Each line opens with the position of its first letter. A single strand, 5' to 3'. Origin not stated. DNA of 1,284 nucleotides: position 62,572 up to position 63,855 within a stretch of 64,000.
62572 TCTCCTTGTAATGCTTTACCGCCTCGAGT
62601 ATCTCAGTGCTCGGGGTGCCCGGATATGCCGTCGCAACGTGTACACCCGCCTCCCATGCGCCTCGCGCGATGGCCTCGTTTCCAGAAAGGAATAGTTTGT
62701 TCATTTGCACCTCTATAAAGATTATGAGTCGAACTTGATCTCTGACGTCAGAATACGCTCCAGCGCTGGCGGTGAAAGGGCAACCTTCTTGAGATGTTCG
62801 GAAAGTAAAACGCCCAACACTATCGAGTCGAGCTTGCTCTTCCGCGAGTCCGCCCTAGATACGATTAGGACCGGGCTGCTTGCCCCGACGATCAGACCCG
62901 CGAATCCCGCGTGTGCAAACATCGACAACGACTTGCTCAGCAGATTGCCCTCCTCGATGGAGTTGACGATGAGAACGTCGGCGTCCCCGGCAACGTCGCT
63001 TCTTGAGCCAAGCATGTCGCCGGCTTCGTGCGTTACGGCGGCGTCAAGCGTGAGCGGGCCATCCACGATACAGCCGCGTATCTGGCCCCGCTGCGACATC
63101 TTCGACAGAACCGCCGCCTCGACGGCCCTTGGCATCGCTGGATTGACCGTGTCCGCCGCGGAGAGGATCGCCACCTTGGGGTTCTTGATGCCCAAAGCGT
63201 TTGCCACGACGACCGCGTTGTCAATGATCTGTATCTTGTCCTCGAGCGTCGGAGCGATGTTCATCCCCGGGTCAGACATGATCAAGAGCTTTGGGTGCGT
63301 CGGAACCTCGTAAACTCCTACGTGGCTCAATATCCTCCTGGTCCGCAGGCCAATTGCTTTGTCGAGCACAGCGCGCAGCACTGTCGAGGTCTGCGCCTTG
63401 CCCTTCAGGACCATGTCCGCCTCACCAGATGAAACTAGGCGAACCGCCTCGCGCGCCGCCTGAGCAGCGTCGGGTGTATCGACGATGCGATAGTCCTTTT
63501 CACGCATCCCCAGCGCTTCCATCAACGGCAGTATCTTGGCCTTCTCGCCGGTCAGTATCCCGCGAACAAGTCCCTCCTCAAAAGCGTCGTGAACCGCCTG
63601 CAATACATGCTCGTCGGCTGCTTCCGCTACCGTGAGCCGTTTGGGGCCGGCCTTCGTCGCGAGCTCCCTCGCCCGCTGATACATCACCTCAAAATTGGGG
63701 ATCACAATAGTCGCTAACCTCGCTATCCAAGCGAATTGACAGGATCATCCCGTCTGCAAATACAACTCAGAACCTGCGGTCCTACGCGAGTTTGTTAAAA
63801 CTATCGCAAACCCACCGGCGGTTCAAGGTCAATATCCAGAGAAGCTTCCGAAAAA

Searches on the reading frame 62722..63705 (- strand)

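Call 39: search_protein_families(library=pfam, proteins=[window:62722-63705:-], max_evalue=0.1)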
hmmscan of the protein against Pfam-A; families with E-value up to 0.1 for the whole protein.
window:62722-63705:- (327 aa): 1 family
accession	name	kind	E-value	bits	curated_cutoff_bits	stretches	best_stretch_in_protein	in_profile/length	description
PF01515.24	PTA_PTB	-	1.5e-41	143.3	24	2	84-297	105-317/319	Phosphate acetyl/butaryl transferase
